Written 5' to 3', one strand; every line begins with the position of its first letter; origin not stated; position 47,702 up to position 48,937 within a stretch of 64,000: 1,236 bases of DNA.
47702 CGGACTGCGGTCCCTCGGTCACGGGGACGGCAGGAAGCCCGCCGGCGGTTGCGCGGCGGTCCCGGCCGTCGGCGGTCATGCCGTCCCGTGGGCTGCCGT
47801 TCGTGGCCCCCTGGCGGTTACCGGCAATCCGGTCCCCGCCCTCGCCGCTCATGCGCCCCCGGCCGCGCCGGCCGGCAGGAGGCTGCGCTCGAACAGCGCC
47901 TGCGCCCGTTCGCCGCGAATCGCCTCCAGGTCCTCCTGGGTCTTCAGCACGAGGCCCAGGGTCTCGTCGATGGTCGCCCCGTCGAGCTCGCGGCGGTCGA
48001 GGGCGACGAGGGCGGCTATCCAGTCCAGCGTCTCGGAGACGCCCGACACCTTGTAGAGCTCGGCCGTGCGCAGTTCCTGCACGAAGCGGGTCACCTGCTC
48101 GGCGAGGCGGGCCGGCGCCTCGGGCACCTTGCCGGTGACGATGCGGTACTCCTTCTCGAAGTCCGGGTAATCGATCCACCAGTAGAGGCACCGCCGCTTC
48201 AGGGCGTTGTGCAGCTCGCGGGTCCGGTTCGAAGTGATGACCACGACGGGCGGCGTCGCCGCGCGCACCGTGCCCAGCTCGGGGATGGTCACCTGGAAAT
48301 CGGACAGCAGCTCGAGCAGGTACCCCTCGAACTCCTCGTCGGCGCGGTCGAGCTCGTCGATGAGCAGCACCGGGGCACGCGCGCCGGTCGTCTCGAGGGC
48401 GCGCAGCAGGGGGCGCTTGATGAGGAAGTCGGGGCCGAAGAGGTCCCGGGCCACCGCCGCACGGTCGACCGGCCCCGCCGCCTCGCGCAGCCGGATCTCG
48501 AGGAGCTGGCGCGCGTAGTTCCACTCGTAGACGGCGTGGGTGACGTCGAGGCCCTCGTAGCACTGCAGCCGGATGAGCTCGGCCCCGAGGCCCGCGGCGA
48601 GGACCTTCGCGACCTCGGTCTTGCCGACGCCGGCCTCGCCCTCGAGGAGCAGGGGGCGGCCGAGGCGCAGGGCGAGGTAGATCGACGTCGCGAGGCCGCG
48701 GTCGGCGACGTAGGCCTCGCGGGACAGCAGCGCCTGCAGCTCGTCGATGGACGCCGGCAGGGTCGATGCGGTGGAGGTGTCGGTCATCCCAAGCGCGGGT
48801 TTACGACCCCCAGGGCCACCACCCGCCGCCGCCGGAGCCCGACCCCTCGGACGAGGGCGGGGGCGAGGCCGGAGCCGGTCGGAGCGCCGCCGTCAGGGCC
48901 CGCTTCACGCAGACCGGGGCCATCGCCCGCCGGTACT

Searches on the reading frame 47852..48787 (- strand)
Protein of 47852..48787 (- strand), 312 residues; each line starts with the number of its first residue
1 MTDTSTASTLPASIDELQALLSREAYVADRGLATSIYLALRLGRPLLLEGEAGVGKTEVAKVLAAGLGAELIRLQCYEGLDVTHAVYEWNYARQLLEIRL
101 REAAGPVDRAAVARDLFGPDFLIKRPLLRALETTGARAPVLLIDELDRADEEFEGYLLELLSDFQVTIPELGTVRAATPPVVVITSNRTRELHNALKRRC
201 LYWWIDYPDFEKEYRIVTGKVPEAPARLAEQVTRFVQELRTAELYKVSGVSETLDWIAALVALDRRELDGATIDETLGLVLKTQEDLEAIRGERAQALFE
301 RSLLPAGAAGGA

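Call 93: search_protein_families(library=padloc, proteins=[window:47852-48787:-], max_evalue=0.00001)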
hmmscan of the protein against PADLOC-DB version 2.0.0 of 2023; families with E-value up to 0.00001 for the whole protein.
window:47852-48787:- (312 aa): 2 families
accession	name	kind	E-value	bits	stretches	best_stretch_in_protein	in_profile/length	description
PDLC04606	PDC-M37B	-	1.7e-07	28.8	0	46-67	177-198/390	-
PDLC04605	PDC-M37B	-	2.5e-06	24.8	0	47-68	308-329/518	-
